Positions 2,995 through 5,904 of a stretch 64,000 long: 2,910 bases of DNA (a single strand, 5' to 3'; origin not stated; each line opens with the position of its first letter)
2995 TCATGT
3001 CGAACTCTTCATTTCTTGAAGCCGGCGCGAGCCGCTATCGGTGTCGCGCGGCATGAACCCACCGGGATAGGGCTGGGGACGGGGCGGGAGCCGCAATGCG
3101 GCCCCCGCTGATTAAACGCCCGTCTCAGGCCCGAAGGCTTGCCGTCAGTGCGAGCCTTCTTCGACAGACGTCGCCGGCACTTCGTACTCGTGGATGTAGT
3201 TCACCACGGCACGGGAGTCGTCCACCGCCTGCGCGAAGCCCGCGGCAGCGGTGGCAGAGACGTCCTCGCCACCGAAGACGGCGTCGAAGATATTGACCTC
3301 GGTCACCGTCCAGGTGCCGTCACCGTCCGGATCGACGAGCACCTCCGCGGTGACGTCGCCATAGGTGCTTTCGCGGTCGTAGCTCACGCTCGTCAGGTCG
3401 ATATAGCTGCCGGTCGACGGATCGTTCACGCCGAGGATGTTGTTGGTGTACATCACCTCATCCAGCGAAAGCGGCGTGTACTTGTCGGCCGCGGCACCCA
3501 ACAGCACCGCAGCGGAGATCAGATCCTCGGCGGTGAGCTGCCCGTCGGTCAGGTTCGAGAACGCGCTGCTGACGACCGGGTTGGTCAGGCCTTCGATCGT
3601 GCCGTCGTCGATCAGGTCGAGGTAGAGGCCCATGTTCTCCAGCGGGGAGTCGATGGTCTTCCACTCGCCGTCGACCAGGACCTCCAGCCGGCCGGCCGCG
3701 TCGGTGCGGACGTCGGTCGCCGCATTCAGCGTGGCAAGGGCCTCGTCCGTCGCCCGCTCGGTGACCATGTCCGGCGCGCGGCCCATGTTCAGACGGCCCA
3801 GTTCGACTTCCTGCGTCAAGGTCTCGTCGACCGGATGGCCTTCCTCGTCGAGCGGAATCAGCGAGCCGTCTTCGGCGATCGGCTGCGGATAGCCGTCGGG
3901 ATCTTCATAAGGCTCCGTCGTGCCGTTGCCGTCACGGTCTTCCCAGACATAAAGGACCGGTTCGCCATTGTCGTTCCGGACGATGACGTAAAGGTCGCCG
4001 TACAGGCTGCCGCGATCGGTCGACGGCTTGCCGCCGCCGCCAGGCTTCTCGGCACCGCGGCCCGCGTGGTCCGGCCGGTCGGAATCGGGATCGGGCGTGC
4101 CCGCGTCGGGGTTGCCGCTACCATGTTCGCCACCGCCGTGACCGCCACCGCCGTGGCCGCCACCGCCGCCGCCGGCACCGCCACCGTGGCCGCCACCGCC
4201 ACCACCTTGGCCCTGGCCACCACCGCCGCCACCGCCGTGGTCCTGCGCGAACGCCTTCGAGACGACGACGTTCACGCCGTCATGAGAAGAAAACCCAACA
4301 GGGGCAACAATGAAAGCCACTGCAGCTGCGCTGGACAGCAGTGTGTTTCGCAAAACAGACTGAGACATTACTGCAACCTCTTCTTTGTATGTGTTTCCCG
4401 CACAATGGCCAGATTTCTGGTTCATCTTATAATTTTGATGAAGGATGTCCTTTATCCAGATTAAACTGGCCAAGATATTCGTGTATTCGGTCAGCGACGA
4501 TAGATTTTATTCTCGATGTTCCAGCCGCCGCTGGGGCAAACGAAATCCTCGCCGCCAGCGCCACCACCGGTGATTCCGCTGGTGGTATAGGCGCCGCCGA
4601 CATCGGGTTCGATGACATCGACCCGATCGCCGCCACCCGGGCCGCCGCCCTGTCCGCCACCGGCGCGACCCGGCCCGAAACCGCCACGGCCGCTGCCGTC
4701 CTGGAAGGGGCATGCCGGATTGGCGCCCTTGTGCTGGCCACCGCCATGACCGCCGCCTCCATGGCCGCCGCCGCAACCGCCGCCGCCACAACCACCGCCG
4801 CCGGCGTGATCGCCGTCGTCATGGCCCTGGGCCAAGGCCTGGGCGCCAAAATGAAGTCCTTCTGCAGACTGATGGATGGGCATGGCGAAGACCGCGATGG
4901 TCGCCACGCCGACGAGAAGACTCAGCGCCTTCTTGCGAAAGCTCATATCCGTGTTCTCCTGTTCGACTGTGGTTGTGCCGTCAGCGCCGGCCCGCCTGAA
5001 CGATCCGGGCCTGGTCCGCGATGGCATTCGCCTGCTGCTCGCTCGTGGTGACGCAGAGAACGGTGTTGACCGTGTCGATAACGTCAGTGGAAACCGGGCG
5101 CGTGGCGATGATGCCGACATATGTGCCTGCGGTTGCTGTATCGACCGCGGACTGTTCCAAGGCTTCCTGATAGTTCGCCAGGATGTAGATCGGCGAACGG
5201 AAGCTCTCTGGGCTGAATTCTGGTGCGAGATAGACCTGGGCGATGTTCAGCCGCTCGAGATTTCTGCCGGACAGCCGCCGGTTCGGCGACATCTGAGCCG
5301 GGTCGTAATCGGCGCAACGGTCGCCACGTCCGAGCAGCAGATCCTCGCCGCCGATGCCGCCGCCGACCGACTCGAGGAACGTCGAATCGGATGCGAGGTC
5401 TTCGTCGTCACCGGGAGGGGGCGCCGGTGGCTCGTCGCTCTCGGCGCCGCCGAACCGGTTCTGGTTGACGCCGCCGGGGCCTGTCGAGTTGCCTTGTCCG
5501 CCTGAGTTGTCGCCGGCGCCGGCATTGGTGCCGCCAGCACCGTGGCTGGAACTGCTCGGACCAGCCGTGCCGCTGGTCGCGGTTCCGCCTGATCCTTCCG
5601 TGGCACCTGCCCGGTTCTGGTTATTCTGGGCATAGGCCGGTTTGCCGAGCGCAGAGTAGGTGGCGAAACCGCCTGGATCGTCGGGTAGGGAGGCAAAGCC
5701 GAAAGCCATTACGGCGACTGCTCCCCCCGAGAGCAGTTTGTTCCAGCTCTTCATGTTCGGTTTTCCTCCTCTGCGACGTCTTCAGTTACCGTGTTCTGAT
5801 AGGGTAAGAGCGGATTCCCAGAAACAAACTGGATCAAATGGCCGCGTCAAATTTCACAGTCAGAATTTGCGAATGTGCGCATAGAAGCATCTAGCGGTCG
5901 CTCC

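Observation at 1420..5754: Five-gene same-strand cluster encoding only signal-peptide-bearing Gly/His/Asp-rich proteins: candidate undescribed periplasmic metal-handling or envelope system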

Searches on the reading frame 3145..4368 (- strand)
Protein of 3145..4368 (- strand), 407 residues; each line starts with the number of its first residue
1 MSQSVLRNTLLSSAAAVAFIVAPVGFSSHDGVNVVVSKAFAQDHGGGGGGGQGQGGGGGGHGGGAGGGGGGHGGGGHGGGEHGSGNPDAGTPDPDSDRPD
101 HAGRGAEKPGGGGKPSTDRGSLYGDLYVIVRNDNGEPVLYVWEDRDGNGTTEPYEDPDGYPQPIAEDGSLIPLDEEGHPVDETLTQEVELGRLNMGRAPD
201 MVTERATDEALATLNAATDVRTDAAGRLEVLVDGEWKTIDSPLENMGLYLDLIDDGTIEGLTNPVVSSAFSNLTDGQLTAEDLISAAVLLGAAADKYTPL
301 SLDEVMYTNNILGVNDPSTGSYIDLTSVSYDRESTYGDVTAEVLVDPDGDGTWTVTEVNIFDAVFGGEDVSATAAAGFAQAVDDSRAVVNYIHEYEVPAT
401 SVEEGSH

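Call 3: search_protein_families(library=pfam, proteins=[window:3145-4368:-], max_evalue=1)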
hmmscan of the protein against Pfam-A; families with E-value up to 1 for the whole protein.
window:3145-4368:- (407 aa): 0 families

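Call 4: search_protein_families(library=ncbifam, proteins=[window:3145-4368:-], max_evalue=1)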
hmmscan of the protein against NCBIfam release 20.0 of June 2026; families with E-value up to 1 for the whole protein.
window:3145-4368:- (407 aa): 1 family
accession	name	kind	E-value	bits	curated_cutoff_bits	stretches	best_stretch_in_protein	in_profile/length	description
NF052523.2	TafF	equivalog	0.6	9.2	420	0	46-113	156-218/379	TafF family fimbrial protein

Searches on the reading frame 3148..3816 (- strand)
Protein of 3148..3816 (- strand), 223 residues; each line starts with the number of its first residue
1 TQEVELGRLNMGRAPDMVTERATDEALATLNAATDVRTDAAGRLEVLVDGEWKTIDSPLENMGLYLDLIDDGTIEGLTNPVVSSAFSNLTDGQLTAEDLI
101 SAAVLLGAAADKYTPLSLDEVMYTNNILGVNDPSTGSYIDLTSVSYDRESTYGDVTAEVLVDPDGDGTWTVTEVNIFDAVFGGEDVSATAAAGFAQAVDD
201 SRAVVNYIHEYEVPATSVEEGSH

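Call 10: find_homologous_proteins(query=A1, max_evalue=0.001)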
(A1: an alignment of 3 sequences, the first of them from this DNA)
Query A1 (3 sequences) (223 aa, profile of the alignment): 741 proteins with E <= 0.001 among 8000 candidates; the best 120 are listed.
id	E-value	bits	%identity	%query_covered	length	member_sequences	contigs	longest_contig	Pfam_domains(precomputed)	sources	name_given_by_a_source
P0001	6.1e-64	232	41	57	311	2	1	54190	-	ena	-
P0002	5.7e-60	220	100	100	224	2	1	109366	-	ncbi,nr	ncbi:MAG: hypothetical protein CMM50_13455 [Rhodospirillaceae bacterium]|nr:hypothetical protein [Rh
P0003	3.1e-41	159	75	97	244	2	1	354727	-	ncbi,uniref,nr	ncbi:hypothetical protein CVT23_11835 [Minwuia thermotolerans]|uniref:Uncharacterized protein n=1 Ta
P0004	8.2e-38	148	77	95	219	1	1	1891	-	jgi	jgi:hypothetical protein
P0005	2.2e-35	140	41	57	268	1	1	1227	-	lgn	-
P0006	2.5e-35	140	-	-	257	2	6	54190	-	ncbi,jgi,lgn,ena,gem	-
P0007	2.6e-35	140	37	67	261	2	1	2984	-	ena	-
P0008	3.3e-35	139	38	57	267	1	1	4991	-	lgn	-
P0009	5.8e-35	138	42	57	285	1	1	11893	-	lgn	-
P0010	1.3e-34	137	35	57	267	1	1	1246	-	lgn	-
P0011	2.0e-34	137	36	57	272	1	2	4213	-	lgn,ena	-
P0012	2.1e-34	137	36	59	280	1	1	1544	-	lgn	-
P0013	2.5e-34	136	42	57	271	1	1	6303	-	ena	-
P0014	2.6e-34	136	34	57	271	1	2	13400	-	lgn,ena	-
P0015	2.7e-34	136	38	57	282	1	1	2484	-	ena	-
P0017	5.2e-34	135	36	63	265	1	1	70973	-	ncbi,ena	-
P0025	1.9e-33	133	40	57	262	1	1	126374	-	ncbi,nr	ncbi:MAG: hypothetical protein H6907_17235 [Hyphomicrobiales bacterium]|nr:hypothetical protein [Hyp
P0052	1.3e-31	128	33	57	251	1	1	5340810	-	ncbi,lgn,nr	ncbi:MAG: hypothetical protein IPK81_09945 [Rhodospirillales bacterium]|nr:MAG: hypothetical protein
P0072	1.3e-30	124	37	57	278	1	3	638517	-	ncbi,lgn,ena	-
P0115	1.2e-28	118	37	58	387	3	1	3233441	PF10082.16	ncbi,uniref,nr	ncbi:uncharacterized protein FOKN1_0557 [Thiohalobacter thiocyanaticus]|uniref:Uncharacterized prote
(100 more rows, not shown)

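Call 12: find_encoding_contigs(protein=P0115, flank=10000, max_places=2)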
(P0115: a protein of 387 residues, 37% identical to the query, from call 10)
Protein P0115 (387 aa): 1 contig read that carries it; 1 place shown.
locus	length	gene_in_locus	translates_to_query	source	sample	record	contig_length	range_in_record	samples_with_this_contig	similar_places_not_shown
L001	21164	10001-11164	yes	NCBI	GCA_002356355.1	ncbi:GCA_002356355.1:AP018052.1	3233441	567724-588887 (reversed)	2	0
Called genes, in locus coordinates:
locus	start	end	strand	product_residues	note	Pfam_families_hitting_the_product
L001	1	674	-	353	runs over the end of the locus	PF00730:HhH-GPD, PF00633:HHH (weak), PF14815:NUDIX_4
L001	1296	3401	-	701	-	PF05170:AsmA, PF05359:DUF748, PF13116:YhdP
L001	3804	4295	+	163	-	PF10116:Host_attach, PF18854:baeRF_family10 (faint), PF18856:baeRF_family12, PF18846:baeRF_family5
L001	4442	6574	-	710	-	PF05157:MshEN, PF00437:T2SSE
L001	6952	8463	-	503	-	-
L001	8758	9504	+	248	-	PF00027:cNMP_binding, PF13545:HTH_Crp_2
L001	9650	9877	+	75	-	PF10082:BBP2_2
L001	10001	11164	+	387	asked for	PF10082:BBP2_2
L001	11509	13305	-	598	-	PF00501:AMP-binding, PF23562:AMP-binding_C_3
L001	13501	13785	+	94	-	PF02597:ThiS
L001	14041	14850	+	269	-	PF05690:ThiG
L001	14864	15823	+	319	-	PF01544:CorA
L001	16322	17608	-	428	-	PF21088:MS_channel_1st, PF00924:MS_channel_2nd, PF21082:MS_channel_3rd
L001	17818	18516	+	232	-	PF02390:Methyltransf_4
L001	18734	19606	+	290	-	PF00485:PRK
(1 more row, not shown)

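Call 13: find_encoding_contigs(protein=P0052, flank=10000, max_places=2)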
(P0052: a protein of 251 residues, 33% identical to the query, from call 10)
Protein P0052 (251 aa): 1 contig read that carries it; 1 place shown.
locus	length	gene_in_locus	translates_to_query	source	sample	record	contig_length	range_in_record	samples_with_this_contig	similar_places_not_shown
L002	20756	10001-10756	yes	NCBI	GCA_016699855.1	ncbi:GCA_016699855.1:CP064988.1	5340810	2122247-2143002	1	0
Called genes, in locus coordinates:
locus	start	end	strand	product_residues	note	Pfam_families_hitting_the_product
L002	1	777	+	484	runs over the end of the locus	PF01134:GIDA (weak), PF01946:Thi4 (faint), PF07992:Pyr_redox_2, PF13434:Lys_Orn_oxgnase (faint), PF13450:NAD_binding_8 (faint), PF13738:Pyr_redox_3, PF00070:Pyr_redox, PF02852:Pyr_redox_dim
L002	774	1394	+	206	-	PF02798:GST_N, PF13417:GST_N_3, PF13409:GST_N_2, PF00043:GST_C, PF13410:GST_C_2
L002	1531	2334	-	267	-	PF00857:Isochorismatase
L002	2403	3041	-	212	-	-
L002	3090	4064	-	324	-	PF12146:Hydrolase_4, PF00561:Abhydrolase_1, PF12697:Abhydrolase_6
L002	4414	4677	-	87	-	PF06532:NrsF (weak)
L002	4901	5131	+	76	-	PF18765:Polbeta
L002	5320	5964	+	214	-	PF02798:GST_N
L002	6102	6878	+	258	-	PF14023:Bestrophin-like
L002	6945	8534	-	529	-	PF10082:BBP2_2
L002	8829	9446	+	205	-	-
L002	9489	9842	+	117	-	-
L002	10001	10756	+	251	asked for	-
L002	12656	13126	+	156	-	PF12973:Cupin_7 (weak)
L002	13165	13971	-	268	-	-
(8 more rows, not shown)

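Call 54: find_encoding_contigs(protein=P0072, flank=9000, max_places=1)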
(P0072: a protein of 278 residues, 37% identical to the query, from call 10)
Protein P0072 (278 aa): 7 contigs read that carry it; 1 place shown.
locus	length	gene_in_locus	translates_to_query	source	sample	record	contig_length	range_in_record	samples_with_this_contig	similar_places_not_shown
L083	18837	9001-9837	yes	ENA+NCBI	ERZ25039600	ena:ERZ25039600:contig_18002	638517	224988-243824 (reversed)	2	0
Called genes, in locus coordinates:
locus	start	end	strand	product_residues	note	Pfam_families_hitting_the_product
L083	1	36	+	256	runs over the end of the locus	PF13187:Fer4_9 (faint), PF13534:Fer4_17 (faint), PF25160:LdpA_Fe-S-bd (faint), PF00037:Fer4 (weak), PF12838:Fer4_7, PF12838:Fer4_7 (weak), PF00037:Fer4 (weak), PF12797:Fer4_2 (weak), +5 more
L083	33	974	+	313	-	PF12801:Fer4_5, PF25160:LdpA_Fe-S-bd (faint), PF12798:Fer4_3 (faint), PF12801:Fer4_5 (weak), PF12837:Fer4_6 (weak), PF13237:Fer4_10, PF14697:Fer4_21 (weak), PF12838:Fer4_7 (weak), +3 more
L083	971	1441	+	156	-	PF03892:NapB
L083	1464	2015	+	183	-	PF12797:Fer4_2 (faint), PF12838:Fer4_7, PF14697:Fer4_21 (weak), PF12838:Fer4_7, PF13187:Fer4_9 (weak), PF13237:Fer4_10 (weak), PF00037:Fer4 (weak), PF12837:Fer4_6 (weak), +1 more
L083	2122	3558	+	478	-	PF13435:Cytochrome_C554 (faint), PF14522:Cytochrome_C7 (faint), PF14537:Cytochrom_c3_2 (faint), PF22113:Mtrc-MtrF_II-IV_dom (faint), PF13447:Multi-haem_cyto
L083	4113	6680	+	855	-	PF10082:BBP2_2, PF07642:BBP2 (faint), PF01389:OmpA_membrane, PF13505:OMP_b-brl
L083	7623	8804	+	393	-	-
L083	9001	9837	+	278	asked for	-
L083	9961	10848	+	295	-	PF12728:HTH_17, PF12727:PBP_like, PF09084:NMT1 (weak), PF12974:Phosphonate-bd (weak)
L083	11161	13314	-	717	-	PF02085:Cytochrom_CIII (faint), PF09699:Paired_CXXCH_1 (faint), PF14537:Cytochrom_c3_2 (faint), PF14522:Cytochrome_C7 (weak), PF01292:Ni_hydr_CYTB (faint)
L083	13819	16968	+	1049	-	PF14522:Cytochrome_C7 (faint), PF14537:Cytochrom_c3_2 (faint), PF11783:Cytochrome_cB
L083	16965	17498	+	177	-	PF04143:Sulf_transp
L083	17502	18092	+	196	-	PF04143:Sulf_transp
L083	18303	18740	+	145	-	-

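Call 55: find_encoding_contigs(protein=P0025, flank=9000, max_places=1)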
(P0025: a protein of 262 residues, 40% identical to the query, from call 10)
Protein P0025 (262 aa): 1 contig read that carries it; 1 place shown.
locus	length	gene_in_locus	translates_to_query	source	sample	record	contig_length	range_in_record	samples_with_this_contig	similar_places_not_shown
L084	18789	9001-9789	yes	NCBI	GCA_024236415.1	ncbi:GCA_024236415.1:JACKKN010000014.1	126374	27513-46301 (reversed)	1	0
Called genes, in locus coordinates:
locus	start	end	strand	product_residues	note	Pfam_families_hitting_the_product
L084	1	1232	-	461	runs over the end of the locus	PF20695:UbiD_N, PF01977:UbiD, PF20696:UbiD_C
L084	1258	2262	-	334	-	PF02423:OCD_Mu_crystall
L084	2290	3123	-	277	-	PF00392:GntR, PF07702:UTRA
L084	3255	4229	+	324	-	PF03401:TctC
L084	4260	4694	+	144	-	PF07331:TctB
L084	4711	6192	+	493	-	PF01970:TctA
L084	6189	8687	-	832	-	PF13505:OMP_b-brl, PF01389:OmpA_membrane, PF13505:OMP_b-brl, PF10082:BBP2_2, PF13505:OMP_b-brl (weak)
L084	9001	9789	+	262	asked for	-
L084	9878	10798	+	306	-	-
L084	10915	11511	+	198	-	-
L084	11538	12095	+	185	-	-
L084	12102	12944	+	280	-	PF00582:Usp (faint)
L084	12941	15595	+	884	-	PF00690:Cation_ATPase_N, PF00122:E1-E2_ATPase, PF00702:Hydrolase, PF13246:Cation_ATPase, PF00689:Cation_ATPase_C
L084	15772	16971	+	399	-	PF25917:BSH_RND, PF25973:BSH_CzcB (weak), PF25984:BSH_YknX (weak), PF25876:HH_MFP_RND, PF25944:Beta-barrel_RND, PF25954:Beta-barrel_RND_2 (weak), PF25967:RND-MFP_C, PF25989:YknX_C (weak), +1 more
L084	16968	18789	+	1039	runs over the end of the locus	PF00873:ACR_tran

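Call 56: find_encoding_contigs(protein=P0017, flank=9000, max_places=1)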
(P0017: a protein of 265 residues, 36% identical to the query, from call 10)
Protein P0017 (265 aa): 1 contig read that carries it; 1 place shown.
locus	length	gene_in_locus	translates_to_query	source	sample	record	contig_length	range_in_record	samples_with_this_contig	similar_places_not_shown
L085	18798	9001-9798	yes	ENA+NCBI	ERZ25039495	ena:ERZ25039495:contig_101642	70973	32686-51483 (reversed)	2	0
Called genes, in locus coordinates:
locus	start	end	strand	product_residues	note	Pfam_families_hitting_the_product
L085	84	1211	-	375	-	PF01717:Meth_synt_2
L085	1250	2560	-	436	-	PF06808:DctM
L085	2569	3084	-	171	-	PF04290:DctQ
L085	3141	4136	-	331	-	PF03480:DctP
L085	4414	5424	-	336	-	PF09982:LpxR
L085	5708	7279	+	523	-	PF10082:BBP2_2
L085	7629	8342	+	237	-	-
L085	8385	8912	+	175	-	-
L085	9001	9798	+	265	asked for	-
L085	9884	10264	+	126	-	-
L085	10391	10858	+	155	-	PF04075:F420H2_quin_red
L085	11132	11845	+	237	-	PF00005:ABC_tran, PF13304:AAA_21 (faint)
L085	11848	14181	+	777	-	PF02687:FtsX, PF12704:MacB_PCD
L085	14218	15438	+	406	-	PF25967:RND-MFP_C (faint), PF25876:HH_MFP_RND (faint), PF25989:YknX_C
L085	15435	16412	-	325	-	PF13379:NMT1_2, PF09084:NMT1, PF12974:Phosphonate-bd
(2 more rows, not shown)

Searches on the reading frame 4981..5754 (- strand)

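Call 3: search_protein_families(library=pfam, proteins=[window:4981-5754:-], max_evalue=1)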
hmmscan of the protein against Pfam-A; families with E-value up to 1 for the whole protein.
window:4981-5754:- (257 aa): 0 families

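Call 4: search_protein_families(library=ncbifam, proteins=[window:4981-5754:-], max_evalue=1)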
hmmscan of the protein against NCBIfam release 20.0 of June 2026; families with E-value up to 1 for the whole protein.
window:4981-5754:- (257 aa): 1 family
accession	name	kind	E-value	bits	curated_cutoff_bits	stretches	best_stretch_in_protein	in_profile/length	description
NF011113.0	PRK14541.1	equivalog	0.11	12.6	255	1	199-254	35-90/140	nucleoside-diphosphate kinase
